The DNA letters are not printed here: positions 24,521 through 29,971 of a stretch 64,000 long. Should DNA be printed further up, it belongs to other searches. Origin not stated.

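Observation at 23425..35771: Translationally coupled four-gene module: giant FlgD-Ig/beta-propeller surface protein, TPR lipoprotein, Sec-dependent RHS toxin, secreted candidate immunity protein. No T6SS genes present.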

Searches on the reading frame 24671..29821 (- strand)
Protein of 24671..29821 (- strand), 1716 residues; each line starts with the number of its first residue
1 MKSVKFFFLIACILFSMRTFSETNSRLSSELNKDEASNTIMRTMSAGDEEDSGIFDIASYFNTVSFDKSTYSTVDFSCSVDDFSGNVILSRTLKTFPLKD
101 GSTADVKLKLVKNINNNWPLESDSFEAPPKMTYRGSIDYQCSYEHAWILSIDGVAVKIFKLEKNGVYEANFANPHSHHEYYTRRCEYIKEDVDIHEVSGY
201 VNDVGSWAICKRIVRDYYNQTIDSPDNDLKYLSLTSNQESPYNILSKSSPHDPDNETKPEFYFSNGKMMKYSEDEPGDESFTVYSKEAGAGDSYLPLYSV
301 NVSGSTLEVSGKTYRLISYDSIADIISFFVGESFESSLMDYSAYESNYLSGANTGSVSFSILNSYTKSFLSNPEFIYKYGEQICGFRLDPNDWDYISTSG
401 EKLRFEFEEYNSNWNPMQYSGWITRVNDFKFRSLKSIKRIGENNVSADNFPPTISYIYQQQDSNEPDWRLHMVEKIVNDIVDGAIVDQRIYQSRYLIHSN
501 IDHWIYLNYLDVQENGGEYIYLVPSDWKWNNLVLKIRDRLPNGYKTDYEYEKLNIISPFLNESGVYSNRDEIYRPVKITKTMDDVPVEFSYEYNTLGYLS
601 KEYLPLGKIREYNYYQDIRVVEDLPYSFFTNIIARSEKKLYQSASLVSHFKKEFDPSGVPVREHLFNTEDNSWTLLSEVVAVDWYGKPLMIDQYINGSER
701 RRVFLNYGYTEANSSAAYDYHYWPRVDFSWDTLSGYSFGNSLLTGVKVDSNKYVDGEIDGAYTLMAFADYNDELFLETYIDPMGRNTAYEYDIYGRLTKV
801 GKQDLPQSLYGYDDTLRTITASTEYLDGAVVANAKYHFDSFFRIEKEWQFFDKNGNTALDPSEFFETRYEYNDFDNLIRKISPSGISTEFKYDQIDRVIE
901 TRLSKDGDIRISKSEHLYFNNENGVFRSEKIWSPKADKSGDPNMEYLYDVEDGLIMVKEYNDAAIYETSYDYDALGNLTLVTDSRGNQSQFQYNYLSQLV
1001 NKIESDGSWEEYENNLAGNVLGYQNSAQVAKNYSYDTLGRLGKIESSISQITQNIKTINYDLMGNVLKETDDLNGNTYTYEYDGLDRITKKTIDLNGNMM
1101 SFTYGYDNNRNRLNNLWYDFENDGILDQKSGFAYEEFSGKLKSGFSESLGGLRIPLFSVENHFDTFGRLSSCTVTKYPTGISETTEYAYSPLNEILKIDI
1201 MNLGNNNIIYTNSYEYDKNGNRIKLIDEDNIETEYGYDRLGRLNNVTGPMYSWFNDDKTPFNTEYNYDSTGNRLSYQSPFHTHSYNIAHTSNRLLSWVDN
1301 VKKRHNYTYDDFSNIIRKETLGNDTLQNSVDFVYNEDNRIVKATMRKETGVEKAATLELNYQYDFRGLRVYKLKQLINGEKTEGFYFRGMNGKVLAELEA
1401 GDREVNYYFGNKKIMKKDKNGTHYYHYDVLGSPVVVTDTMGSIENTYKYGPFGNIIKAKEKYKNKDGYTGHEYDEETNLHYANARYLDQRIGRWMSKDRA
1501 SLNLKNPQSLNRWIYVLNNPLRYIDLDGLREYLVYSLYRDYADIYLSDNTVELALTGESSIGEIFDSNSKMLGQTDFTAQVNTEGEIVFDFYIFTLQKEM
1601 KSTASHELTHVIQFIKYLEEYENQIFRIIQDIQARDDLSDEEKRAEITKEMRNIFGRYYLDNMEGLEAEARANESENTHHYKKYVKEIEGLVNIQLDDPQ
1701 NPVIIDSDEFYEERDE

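Call 4: search_protein_families(library=pfam, proteins=[window:24671-29821:-], max_evalue=0.01)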
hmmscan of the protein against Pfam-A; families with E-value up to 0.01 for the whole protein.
window:24671-29821:- (1716 aa): 2 families
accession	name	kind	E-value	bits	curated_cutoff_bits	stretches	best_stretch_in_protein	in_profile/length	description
PF05593.20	RHS_repeat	-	1.7e-29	102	22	3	1060-1097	1-36/38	RHS Repeat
PF03527.20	RHS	-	0.0017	18.6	27.9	1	1423-1457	2-36/38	RHS protein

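Call 7: search_protein_families(library=ncbifam, proteins=[window:24671-29821:-], max_evalue=0.01)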
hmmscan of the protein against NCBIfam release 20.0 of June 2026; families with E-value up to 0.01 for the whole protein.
window:24671-29821:- (1716 aa): 3 families
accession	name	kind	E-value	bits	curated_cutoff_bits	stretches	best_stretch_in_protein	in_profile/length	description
TIGR01643.1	YD_repeat_2x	repeat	2.5e-26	91.1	15.8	2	871-906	1-36/42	YD repeat-containing protein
NF041261.1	RHS_core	equivalog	2.7e-21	75.2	2000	2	954-1099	589-722/1261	RHS element core protein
TIGR03696.1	Rhs_assc_core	domain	1.6e-18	67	32.5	1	1449-1529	1-76/76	RHS repeat-associated core domain-containing protein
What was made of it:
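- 25235..25477 (-): RHS-associated core (aa 1449-1529). The aspartyl autoprotease residues are conserved (SKDRAS; IDLDGL). TIGR03696 E=1.6e-18 (call 7).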

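Call 10: search_solved_structures(query=window:24671-29821:-, max_evalue=0.001)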
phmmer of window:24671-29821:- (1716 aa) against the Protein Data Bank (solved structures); distinct sequences matched with E-value up to 0.001: 13.
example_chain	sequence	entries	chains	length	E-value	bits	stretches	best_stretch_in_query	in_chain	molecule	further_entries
8h8a_A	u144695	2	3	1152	1.6e-20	75.6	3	1361-1528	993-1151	Putative Rhs-family protein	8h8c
8h8b_A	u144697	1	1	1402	2.7e-20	74.8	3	1361-1528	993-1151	Putative Rhs-family protein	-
7q97_A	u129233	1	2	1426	1.7e-18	68.9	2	958-1110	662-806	Rhs family protein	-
8cp6_B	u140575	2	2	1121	5e-17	64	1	959-1046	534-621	Toxin protein Tse5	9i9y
8qja_A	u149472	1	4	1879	1.7e-16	62.2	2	862-1105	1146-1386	Putative type VI secretion system YD repeat-containing Rhs element Vgr protein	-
8uy4_A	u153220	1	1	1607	8.3e-10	40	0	1423-1532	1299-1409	Tse15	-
9pt5_A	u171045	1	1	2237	8e-09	36.8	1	1401-1529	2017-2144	Teneurin-like protein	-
8uxt_A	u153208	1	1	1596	1.3e-08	36.1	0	958-1432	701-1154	Tse15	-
9ifo_A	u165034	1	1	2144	1.3e-08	36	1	1401-1529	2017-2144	Teneurin-Like Protein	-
8qjb_A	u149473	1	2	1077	4.1e-08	34.4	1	969-1108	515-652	T6SS-associated Rhs core domain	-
8qjc_A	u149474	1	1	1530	4.4e-08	34.3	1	969-1108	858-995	T6SS-associated Rhs core and toxin domain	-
8qjd_A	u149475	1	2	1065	5.4e-08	34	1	969-1108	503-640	Salmonella bongori Rhs core domain (residues 360-1420)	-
7pq5_L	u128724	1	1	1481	3.4e-06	28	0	966-1098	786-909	Tre23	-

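Call 13: list_cluster_members(proteins=[window:24671-29821:-, window:29818-30411:-, window:23425-24678:-, window:21325-22956:-, window:22975-23322:-])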
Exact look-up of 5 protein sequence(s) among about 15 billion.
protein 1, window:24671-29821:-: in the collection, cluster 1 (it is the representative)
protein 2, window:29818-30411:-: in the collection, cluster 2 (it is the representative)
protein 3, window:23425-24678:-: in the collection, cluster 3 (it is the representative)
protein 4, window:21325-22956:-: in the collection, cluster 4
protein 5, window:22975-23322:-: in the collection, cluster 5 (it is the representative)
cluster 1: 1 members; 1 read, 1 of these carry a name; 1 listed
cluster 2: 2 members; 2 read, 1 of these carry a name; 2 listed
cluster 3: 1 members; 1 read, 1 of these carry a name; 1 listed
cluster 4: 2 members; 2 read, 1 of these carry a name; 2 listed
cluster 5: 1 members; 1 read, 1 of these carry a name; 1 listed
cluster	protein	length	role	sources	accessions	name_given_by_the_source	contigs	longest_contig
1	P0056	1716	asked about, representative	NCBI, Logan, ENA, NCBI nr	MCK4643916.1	RHS repeat-associated core domain-containing protein [bacterium]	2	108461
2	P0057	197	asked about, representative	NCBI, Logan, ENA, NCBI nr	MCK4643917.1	tetratricopeptide repeat protein [bacterium]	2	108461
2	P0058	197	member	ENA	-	-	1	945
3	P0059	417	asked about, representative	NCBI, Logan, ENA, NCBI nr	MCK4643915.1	hypothetical protein KAU32_09835 [bacterium] | hypothetical protein [bacterium]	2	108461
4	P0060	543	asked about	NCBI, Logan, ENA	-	-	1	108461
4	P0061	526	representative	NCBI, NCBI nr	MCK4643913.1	hypothetical protein KAU32_09825 [bacterium] | hypothetical protein [bacterium]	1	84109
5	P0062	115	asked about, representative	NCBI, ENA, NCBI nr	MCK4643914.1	hypothetical protein KAU32_09830 [bacterium] | hypothetical protein [bacterium]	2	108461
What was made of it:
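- Tried and rejected: It returned nothing, not even the protein itself, although that protein is a cluster representative (call 13).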

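Call 15: find_homologous_proteins(query=P0056, max_evalue=1e-10)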
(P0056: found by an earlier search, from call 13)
Query P0056 (1716 aa): 11 proteins with E <= 1e-10 among 7014 candidates.
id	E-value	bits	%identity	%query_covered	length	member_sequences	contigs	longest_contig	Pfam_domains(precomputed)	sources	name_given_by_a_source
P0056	0.0e+0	3936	100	100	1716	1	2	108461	PF05593.20,PF25023.2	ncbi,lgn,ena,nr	ncbi:RHS repeat-associated core domain-containing protein [bacterium]|nr:RHS repeat-associated core 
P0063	4.4e-35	139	25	44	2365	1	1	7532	PF13573.13,PF05593.20,PF03425.20,PF18962.8,PF25023.2,PF21582.4,PF20148.5,PF08547.19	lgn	-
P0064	3.7e-24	103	25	44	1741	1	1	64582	PF05593.20,PF25023.2,PF14751.12,PF20148.5,PF14107.12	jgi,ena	-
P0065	2.5e-22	97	23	33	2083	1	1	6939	PF17963.8,PF17892.8,PF05593.20,PF17803.8,PF25023.2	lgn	-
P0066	1.0e-19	88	30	13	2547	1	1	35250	PF01839.30,PF12256.15,PF05593.20,PF13517.13,PF13385.14,PF10102.15,PF25023.2,PF03534.19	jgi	-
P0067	5.8e-19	85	25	45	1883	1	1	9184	PF15283.13,PF05593.20,PF25023.2,PF09136.17,PF20148.5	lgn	-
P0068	1.3e-17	81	23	44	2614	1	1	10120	PF15649.13,PF17789.8,PF02369.23,PF05593.20,PF25023.2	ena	-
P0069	2.0e-16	77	26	45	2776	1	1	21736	PF22352.3,PF00059.28,PF05593.20,PF25023.2,PF00041.28,PF18911.7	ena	-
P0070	2.6e-16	77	24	44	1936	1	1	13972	PF05593.20,PF18962.8,PF25023.2,PF20148.5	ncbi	-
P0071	6.2e-12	62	26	12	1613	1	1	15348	PF05593.20,PF25023.2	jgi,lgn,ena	jgi:RHS repeat-associated protein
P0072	6.6e-11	59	24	32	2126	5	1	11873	PF01839.30,PF05593.20,PF13517.13,PF03534.19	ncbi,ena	-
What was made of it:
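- Closest known: T9SS-tailed RHS/YD proteins. Same: About 25% identity over the shell (call 15).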

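Call 38: find_encoding_contigs(protein=P0064, flank=10000, max_places=2)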
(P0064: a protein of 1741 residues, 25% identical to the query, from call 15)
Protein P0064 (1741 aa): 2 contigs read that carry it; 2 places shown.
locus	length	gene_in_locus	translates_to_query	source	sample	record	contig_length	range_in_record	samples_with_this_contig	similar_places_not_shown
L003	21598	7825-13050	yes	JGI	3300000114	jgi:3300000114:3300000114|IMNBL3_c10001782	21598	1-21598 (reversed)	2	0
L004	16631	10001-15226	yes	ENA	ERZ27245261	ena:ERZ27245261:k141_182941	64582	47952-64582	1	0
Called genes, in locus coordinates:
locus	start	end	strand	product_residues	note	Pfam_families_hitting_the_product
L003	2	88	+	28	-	?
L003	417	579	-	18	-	-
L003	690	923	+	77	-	-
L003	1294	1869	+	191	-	-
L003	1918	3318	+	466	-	-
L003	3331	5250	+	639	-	PF05954:Phage_GPD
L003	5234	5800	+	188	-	-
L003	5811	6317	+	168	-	-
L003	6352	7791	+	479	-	PF23952:LRR_EndoS (faint), PF24758:LRR_At5g56370 (faint), PF12799:LRR_4 (weak)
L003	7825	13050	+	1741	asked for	PF14107:DUF4280, PF20148:DUF6531, PF25023:TEN_YD-shell, PF05593:RHS_repeat (weak), PF25023:TEN_YD-shell, PF25023:TEN_YD-shell, PF25023:TEN_YD-shell, PF14751:DUF4474, +4 more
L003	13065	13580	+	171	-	-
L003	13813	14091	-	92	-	PF00847:AP2 (weak)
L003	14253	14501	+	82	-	-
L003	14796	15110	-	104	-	-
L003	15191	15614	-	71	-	-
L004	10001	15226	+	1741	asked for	PF14107:DUF4280, PF20148:DUF6531, PF25023:TEN_YD-shell, PF05593:RHS_repeat (weak), PF25023:TEN_YD-shell, PF25023:TEN_YD-shell, PF25023:TEN_YD-shell, PF14751:DUF4474, +4 more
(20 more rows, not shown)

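Call 39: find_encoding_contigs(protein=P0070, flank=10000, max_places=2)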
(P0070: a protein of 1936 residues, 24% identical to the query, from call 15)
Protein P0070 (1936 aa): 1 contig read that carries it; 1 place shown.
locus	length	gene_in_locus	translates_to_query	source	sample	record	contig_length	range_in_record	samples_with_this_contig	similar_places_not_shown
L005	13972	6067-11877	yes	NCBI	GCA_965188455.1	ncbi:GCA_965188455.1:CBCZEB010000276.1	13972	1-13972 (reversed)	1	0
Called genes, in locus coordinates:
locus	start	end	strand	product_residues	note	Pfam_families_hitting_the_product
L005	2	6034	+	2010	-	?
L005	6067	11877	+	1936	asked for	PF05593:RHS_repeat, PF25023:TEN_YD-shell, PF05593:RHS_repeat, PF25023:TEN_YD-shell, PF25023:TEN_YD-shell, PF05593:RHS_repeat, PF25023:TEN_YD-shell, PF18962:Por_Secre_tail, +3 more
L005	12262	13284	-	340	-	PF00296:Bac_luciferase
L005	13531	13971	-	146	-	?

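Call 40: search_protein_families(library=pfam, proteins=[L005:2-6034:+, P0070, P0063, P0067], max_evalue=0.001)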
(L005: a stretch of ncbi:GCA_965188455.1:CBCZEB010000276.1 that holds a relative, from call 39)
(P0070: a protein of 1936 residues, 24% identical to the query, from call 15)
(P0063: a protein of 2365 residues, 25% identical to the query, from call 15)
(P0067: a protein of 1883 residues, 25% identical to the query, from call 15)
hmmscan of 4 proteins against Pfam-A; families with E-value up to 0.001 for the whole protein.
L005:2-6034:+ (2010 aa): 3 families
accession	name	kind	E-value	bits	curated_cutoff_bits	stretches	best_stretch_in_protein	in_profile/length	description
PF07705.17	CARDB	-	4.3e-22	78.7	22.7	2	701-829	1-100/101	CARDB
PF19408.5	PKD_6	-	6.9e-13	49.2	25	2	47-125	3-82/82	PKD-like domain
PF18911.6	PKD_4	-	0.0004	20.8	27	0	395-449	33-85/85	PKD domain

P0070 (1936 aa): 3 families
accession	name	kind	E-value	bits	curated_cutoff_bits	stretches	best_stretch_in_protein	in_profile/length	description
PF05593.20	RHS_repeat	-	5e-108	352.3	22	13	193-232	1-37/38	RHS Repeat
PF18962.6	Por_Secre_tail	-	4.1e-10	40.2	27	1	1865-1929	1-67/75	Secretion system C-terminal sorting domain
PF20148.4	DUF6531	-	2.3e-08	34.7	24.1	1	39-110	2-71/74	Domain of unknown function (DUF6531)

P0063 (2365 aa): 7 families
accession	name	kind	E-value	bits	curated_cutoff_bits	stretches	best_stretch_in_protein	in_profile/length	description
PF05593.20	RHS_repeat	-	5.9e-116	377.5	22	16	551-586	1-36/38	RHS Repeat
PF03425.19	CBM_11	-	1.9e-16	61.1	27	1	1591-1684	75-170/182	Carbohydrate binding domain (family 11)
PF13573.12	SprB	-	3.4e-16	59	28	2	2126-2159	3-36/37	SprB repeat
PF21582.3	CBM30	-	5.3e-16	59.5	27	1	2030-2115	77-167/170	Carbohydrate binding domain 30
PF08547.18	CIA30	-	2e-10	41.4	24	1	1536-1669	20-144/157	Complex I intermediate-associated protein 30 (CIA30)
PF20148.4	DUF6531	-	1.2e-08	35.6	24.1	1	44-117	3-74/74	Domain of unknown function (DUF6531)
PF18962.6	Por_Secre_tail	-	1.2e-08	35.5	27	1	2289-2356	3-68/75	Secretion system C-terminal sorting domain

P0067 (1883 aa): 4 families
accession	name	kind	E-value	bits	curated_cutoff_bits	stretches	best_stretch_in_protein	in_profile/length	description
PF05593.20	RHS_repeat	-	2.7e-86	283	22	10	1169-1203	1-35/38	RHS Repeat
PF09136.16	Glucodextran_B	-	1e-15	57.9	27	1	238-319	1-81/83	Glucodextranase, domain B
PF20148.4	DUF6531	-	7.6e-11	42.6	24.1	1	794-873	1-74/74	Domain of unknown function (DUF6531)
PF15283.12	DUF4595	-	9.6e-07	29.4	34.2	0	1120-1253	1-127/202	Domain of unknown function (DUF4595) with porin-like fold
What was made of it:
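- Closest known: T9SS-tailed RHS/YD proteins. Same: P0070 has a beta-rich protein of more than 2000 aa directly upstream (calls 39, 40).
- One unrelated locus (L005) also has a protein of more than 2000 aa, with CARDB and PKD domains, 33 bp upstream of an RHS gene (calls 39, 40).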

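Call 64: find_encoding_contigs(protein=P0069, flank=10000, max_places=1)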
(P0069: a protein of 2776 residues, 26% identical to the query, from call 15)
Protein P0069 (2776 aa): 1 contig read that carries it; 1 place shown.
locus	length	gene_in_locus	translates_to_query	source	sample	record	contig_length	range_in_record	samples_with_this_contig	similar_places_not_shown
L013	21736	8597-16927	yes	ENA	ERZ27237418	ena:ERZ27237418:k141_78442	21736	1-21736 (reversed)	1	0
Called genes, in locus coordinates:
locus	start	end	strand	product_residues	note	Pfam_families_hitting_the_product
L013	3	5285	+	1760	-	?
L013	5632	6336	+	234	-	PF00072:Response_reg, PF04397:LytTR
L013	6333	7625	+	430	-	PF02518:HATPase_c (faint), PF14501:HATPase_c_5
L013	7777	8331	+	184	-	PF04647:AgrB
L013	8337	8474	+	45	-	-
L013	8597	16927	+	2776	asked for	PF00059:Lectin_C, PF18911:PKD_4, PF05593:RHS_repeat, PF25023:TEN_YD-shell, PF05593:RHS_repeat, PF25023:TEN_YD-shell, PF25023:TEN_YD-shell, PF25023:TEN_YD-shell, +7 more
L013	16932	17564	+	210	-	-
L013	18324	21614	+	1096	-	PF18283:CBM77, PF01841:Transglut_core (weak)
